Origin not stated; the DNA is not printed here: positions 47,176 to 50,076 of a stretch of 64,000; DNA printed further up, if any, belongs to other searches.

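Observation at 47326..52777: Tat-less three-subunit molybdoenzyme (SoeABC-like architecture) directly followed by a split ThDP decarboxylase (ComDE-like)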

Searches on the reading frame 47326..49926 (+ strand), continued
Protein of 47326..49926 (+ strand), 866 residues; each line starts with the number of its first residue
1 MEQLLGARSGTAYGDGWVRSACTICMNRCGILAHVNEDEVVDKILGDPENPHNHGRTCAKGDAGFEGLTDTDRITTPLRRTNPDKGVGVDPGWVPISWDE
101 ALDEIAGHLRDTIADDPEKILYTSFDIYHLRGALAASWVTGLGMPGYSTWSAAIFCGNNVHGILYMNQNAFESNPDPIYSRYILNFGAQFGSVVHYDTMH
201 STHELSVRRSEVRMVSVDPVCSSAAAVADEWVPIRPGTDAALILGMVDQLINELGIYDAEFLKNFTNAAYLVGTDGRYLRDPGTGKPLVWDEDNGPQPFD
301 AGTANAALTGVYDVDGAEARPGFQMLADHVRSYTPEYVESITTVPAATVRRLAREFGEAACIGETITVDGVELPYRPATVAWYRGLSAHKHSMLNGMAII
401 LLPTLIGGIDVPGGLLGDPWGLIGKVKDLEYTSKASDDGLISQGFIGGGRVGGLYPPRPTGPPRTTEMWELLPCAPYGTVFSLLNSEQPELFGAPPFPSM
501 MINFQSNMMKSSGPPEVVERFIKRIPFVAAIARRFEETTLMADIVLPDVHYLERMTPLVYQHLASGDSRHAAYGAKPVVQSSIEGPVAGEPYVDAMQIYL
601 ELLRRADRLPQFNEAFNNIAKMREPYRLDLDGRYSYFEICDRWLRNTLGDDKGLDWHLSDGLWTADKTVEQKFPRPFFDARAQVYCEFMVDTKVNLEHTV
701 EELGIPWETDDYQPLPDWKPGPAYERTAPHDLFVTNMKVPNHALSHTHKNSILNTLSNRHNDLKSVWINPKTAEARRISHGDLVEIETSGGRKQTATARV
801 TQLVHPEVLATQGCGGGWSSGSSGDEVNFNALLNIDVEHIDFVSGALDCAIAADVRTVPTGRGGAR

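Call 26: find_encoding_contigs(protein=P0049, flank=10000, max_places=1)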
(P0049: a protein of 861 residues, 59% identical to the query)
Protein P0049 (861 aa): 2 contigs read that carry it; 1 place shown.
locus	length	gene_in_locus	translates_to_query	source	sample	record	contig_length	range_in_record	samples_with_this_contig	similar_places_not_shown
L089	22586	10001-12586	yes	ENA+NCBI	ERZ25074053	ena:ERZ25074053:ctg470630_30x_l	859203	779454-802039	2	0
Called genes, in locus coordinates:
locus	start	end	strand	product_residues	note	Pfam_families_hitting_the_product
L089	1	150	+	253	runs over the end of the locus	-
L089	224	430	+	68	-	PF05930:Phage_AlpA, PF12728:HTH_17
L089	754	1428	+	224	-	PF13481:AAA_25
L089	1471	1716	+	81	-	-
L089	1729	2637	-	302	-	PF13276:HTH_21, PF13683:rve_3 (faint)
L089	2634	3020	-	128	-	PF01527:HTH_Tnp_1, PF13518:HTH_28 (weak)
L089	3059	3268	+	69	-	-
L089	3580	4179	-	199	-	PF01527:HTH_Tnp_1 (weak)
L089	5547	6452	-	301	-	PF01609:DDE_Tnp_1, PF13701:DDE_Tnp_1_4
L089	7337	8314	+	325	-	-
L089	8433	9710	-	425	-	PF00872:Transposase_mut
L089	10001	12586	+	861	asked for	PF04879:Molybdop_Fe4S4, PF00384:Molybdopterin, PF01568:Molydop_binding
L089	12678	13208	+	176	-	PF22039:HUTI_composite_bact (faint), PF01979:Amidohydro_1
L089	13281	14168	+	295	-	PF01979:Amidohydro_1, PF07969:Amidohydro_3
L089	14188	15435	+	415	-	PF01979:Amidohydro_1, PF07969:Amidohydro_3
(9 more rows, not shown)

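Call 30: search_protein_families(library=ncbifam, proteins=[L058:9854-12838:+, L058:12841-13539:+, L058:13570-14520:+, L018:9983-12739:+], max_evalue=1e-20)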
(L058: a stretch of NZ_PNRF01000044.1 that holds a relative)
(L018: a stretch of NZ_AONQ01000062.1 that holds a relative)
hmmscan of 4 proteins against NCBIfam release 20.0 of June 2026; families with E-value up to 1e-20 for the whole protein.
L058:9854-12838:+ (994 aa): 16 families
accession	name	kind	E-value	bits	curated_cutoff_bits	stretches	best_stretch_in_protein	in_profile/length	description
NF012032.0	PRK15488.1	equivalog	2.4e-60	204.4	694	1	44-289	40-282/759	thiosulfate reductase PhsA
TIGR01591.1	Fdh-alpha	equivalog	4.1e-44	150.7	666.25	1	50-285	1-235/672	formate dehydrogenase subunit alpha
TIGR02166.1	dmsA_ynfE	subfamily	2e-36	125.4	777.7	1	40-288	37-299/794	DMSO/selenate family reductase complex A subunit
NF041783.2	mnquin_red_QrcB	equivalog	2.5e-36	125.1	440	1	44-276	49-280/695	menaquinone reductase molybdopterin-binding-like subunit QrcB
TIGR01553.1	formate-DH-alph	equivalog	5.2e-35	120.5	814.2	0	229-454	245-438/1009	formate dehydrogenase-N subunit alpha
NF047855.1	AssmNtatRedNasC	equivalog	4.7e-33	114.4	1100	0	43-288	16-263/708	assimilatory nitrate reductase catalytic subunit NasC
NF041323.1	Nitr_red_NasA_Halo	equivalog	2.4e-30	105.7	1000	0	55-289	3-237/673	assimilatory nitrate reductase NasA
TIGR03479.1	DMSO_red_II_alp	subfamily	1.1e-29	103.1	984.75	1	76-391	94-425/913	molybdopterin-dependent oxidoreductase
NF041714.1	arsenate_red_ArrA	equivalog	3.1e-29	101.7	1600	1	31-289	33-297/848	arsenate respiratory reductase molybdopterin-containing subunit ArrA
TIGR00509.1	bisC_fam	subfamily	1.4e-27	96.3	1017.55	0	225-289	195-260/772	molybdopterin guanine dinucleotide-containing S/N-oxide reductase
NF011567.1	PRK14991.1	equivalog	5.8e-27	93.8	1750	0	161-389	239-495/1022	tetrathionate reductase subunit TtrA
NF041513.1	formate_DH_Act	exception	1.1e-26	93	1400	0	42-142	37-133/1067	formate dehydrogenase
NF010055.0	PRK13532.1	equivalog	2e-23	82.6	904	0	42-289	37-292/830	nitrate reductase catalytic subunit NapA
NF041884.1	selenate_YnfF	exception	2.2e-23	82.1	1650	0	44-288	42-299/798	selenate/tellurate reductase subunit YnfF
TIGR01706.1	NAPA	equivalog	1.9e-22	79.4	930.55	0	34-289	29-292/830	periplasmic nitrate reductase subunit alpha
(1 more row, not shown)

L058:12841-13539:+ (232 aa): 13 families
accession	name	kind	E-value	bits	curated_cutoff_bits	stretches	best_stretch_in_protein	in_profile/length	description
TIGR03149.1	cyt_nit_nrfC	equivalog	9e-41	139.7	377.6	1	2-196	38-213/225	cytochrome c nitrite reductase Fe-S protein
TIGR02951.1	DMSO_dmsB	equivalog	9.1e-40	136.3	214.1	1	2-169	1-155/161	DMSO/selenate family reductase complex B subunit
NF045797.1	DsrO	equivalog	3e-39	134.8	200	1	3-199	44-234/235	sulfate reduction electron transfer complex DsrMKJOP subunit DsrO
NF041715.1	arsenate_red_ArrB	equivalog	2.6e-36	125.3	450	1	1-123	1-107/233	arsenate respiratory reductase iron-sulfur subunit ArrB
TIGR03478.1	DMSO_red_II_bet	subfamily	1.9e-34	119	480.7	1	59-206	118-260/321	DMSO reductase family type II enzyme, iron-sulfur subunit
NF008134.0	PRK10882.1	equivalog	2.2e-34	119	263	1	2-188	38-230/329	hydrogenase 2 operon protein HybA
NF011569.0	PRK14993.1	equivalog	7.2e-34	117.3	416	1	3-182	44-203/244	tetrathionate reductase subunit TtrB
NF041782.1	mnquin_red_QrcC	equivalog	4.3e-32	111.7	400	0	4-122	2-118/239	menaquinone reductase iron-sulfur cluster-binding subunit QrcC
NF042979.1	EthbenzDh_ebdB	equivalog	2.4e-31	108.9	740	1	56-201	137-277/354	ethylbenzene dehydrogenase subunit beta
TIGR01582.1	FDH-beta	equivalog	2.3e-29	102.4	334.7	1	3-200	22-209/283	formate dehydrogenase subunit beta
TIGR01660.1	narH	equivalog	4.1e-23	81.5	524.05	0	49-167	160-272/492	nitrate reductase subunit beta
NF038355.1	FDH3_beta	equivalog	2e-22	80.1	240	1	3-137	3-123/180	formate dehydrogenase FDH3 subunit beta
NF045715.1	sulf_resp_HmcB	equivalog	3.1e-21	75.8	420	1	4-169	38-200/307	sulfate respiration complex iron-sulfur protein HmcB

L058:13570-14520:+ (316 aa): 0 families

L018:9983-12739:+ (918 aa): 6 families
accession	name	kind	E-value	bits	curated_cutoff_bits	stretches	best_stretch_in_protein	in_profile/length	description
NF012032.0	PRK15488.1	equivalog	3.8e-46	157.4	694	0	6-260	36-270/759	thiosulfate reductase PhsA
TIGR02166.1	dmsA_ynfE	subfamily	1.5e-37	129.1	777.7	1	20-382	52-356/794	DMSO/selenate family reductase complex A subunit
NF041714.1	arsenate_red_ArrA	equivalog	3.5e-34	118.1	1600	1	7-259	43-284/848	arsenate respiratory reductase molybdopterin-containing subunit ArrA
NF041783.2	mnquin_red_QrcB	equivalog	4.9e-27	94.4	440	0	53-259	88-280/695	menaquinone reductase molybdopterin-binding-like subunit QrcB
TIGR03479.1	DMSO_red_II_alp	subfamily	4.1e-25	88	984.75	1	16-629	61-642/913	molybdopterin-dependent oxidoreductase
TIGR01591.1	Fdh-alpha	equivalog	4.4e-23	81.2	666.25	0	16-114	1-87/672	formate dehydrogenase subunit alpha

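Call 32: search_dna_similar(query=window:47326-49926:+, collection=plasmids, mode=protein, max_rows=25)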
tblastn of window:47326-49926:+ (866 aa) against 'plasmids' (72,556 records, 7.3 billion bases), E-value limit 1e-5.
Records with a match: 373; places in all: 433; records where one place covers at least 80% of the query: 0.
Best place of each record, by identity: <60% 373.
By first word of the organism name: Sinorhizobium 57; Escherichia 52; Azospirillum 20; Rhizobium 15; Ralstonia 13; Salmonella 12; Roseomonas 11; Ensifer 11; Paraburkholderia 10; Agrobacterium 10; and 76 more.
By predicted mobility (MOB-suite, as given by PLSDB): non-mobilizable 227; conjugative 96; mobilizable 50.
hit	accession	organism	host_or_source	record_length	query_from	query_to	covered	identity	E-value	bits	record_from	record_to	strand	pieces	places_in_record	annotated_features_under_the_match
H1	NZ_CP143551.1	Burkholderia multivorans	Homo sapiens,bronchoalveolar lavage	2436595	1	554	64%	29.8%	6e-41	171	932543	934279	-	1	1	none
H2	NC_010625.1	Paraburkholderia phymatum STM815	-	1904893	20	554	62%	30.4%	1e-41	173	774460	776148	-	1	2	record has no annotation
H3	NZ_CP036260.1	Sporomusa termitida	whole organism,intestinal contents of ...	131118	19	618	69%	26.7%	5e-53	209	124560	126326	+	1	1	molybdopterin-dependent oxidoreductase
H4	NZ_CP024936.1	Paraburkholderia graminis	soil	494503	20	554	62%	29.5%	1e-40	170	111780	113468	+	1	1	molybdopterin oxidoreductase family protein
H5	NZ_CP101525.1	Burkholderia arboris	mixed culture,soil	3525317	20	554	62%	29.3%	1e-40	170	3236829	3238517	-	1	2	none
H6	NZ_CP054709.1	Halarchaeum sp. CBA1220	solar salt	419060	25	554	61%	26.2%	5e-17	94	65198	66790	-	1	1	molybdopterin-dependent oxidoreductase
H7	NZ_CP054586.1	Halorubrum sp. CBA1229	solar salt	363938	25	583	65%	24.4%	1e-19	103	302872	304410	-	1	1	molybdopterin-dependent oxidoreductase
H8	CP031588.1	Paracoccaceae bacterium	Isolate culture,marine surface water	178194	18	553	62%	25.0%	3e-17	95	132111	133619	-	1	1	nasC: Assimilatory nitrate reductase catalytic subunit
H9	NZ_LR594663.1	Variovorax sp. RA8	Riverbed sediment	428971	22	547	60%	25.7%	3e-21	130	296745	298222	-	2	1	molybdopterin-dependent oxidoreductase | molybdopterin dinucleotide binding domain-containing protein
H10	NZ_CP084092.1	Halomicrobium urmianum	cell culture,salt lake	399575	25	554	61%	25.0%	1e-13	84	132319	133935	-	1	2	molybdopterin-dependent oxidoreductase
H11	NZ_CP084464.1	Halomicrobium salinisoli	cell culture,gobi saline soil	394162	25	554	61%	24.6%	6e-13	81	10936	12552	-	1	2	molybdopterin-dependent oxidoreductase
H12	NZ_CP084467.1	Halomicrobium salinisoli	cell culture,gobi saline soil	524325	25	554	61%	24.6%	6e-13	81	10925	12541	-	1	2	molybdopterin-dependent oxidoreductase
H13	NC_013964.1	Haloferax volcanii DS2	-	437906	25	554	61%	24.5%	5e-15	88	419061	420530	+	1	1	molybdopterin-dependent oxidoreductase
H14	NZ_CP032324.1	Azospirillum argentinense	soil sample,Agricultural field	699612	20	414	46%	32.8%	5e-37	159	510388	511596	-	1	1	none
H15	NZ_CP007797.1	Azospirillum argentinense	Triticum aestivum L.,Root,wheat ...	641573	20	414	46%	32.5%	4e-37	159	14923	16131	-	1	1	molybdopterin oxidoreductase family protein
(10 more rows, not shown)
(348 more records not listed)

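Call 38: find_encoding_contigs(protein=P0077, flank=9000, max_places=1)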
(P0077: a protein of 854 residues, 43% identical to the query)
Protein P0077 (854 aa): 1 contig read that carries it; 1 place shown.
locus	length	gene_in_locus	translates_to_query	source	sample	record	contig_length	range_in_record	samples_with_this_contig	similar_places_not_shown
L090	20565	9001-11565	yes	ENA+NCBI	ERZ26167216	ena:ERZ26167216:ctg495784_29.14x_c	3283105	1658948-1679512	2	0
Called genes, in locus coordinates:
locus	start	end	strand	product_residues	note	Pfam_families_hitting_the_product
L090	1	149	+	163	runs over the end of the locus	PF01613:Flavin_Reduct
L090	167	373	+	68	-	-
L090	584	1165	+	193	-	PF07883:Cupin_2 (faint)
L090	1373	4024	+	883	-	PF04879:Molybdop_Fe4S4, PF00384:Molybdopterin, PF01568:Molydop_binding (weak)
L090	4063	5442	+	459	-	PF03972:MmgE_PrpD_N, PF19305:MmgE_PrpD_C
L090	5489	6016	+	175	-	PF07883:Cupin_2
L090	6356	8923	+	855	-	PF04879:Molybdop_Fe4S4, PF00384:Molybdopterin, PF01568:Molydop_binding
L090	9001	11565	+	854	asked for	PF04879:Molybdop_Fe4S4, PF00384:Molybdopterin, PF01568:Molydop_binding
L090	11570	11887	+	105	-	PF02597:ThiS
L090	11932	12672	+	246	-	PF00037:Fer4 (faint), PF12797:Fer4_2 (weak), PF12837:Fer4_6 (faint), PF13187:Fer4_9 (faint), PF13237:Fer4_10 (faint), PF12838:Fer4_7 (weak), PF13247:Fer4_11, PF12838:Fer4_7 (weak), +2 more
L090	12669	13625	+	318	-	PF03916:NrfD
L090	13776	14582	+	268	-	PF17645:Amdase, PF01177:Asp_Glu_race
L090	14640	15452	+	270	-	PF17645:Amdase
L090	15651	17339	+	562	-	-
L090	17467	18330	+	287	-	PF00561:Abhydrolase_1, PF12146:Hydrolase_4, PF12697:Abhydrolase_6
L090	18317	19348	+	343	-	PF00296:Bac_luciferase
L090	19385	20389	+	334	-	PF00296:Bac_luciferase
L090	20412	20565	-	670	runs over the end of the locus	PF13231:PMT_2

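Call 39: find_encoding_contigs(protein=P0046, flank=10000, max_places=1)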
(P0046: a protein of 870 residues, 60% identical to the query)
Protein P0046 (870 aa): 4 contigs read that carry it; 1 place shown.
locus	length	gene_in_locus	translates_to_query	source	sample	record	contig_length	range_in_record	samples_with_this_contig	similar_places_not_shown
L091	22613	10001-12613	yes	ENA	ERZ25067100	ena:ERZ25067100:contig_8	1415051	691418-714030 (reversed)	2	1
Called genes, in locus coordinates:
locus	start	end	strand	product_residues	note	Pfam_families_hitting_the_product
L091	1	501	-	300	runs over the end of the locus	PF00378:ECH_1, PF16113:ECH_2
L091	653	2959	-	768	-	PF25392:MS_channel_TM1, PF21088:MS_channel_1st, PF00924:MS_channel_2nd, PF21082:MS_channel_3rd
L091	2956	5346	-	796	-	PF01315:Ald_Xan_dh_C, PF02738:MoCoBD_1, PF20256:MoCoBD_2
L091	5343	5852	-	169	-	PF00111:Fer2 (weak), PF13085:Fer2_3 (faint), PF01799:Fer2_2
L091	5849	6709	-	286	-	PF00941:FAD_binding_5, PF03450:CO_deh_flav_C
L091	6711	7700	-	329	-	PF04909:Amidohydro_2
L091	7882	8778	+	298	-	PF00892:EamA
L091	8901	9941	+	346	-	PF00296:Bac_luciferase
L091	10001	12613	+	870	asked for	PF04879:Molybdop_Fe4S4, PF00384:Molybdopterin, PF01568:Molydop_binding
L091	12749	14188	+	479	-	PF01979:Amidohydro_1, PF07969:Amidohydro_3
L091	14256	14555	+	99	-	-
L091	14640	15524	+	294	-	PF00892:EamA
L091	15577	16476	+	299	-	PF00892:EamA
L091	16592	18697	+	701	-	PF05378:Hydant_A_N, PF01968:Hydantoinase_A, PF19278:Hydant_A_C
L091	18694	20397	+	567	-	PF02538:Hydantoinase_B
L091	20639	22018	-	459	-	PF20695:UbiD_N, PF01977:UbiD, PF20696:UbiD_C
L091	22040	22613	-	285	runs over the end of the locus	PF04909:Amidohydro_2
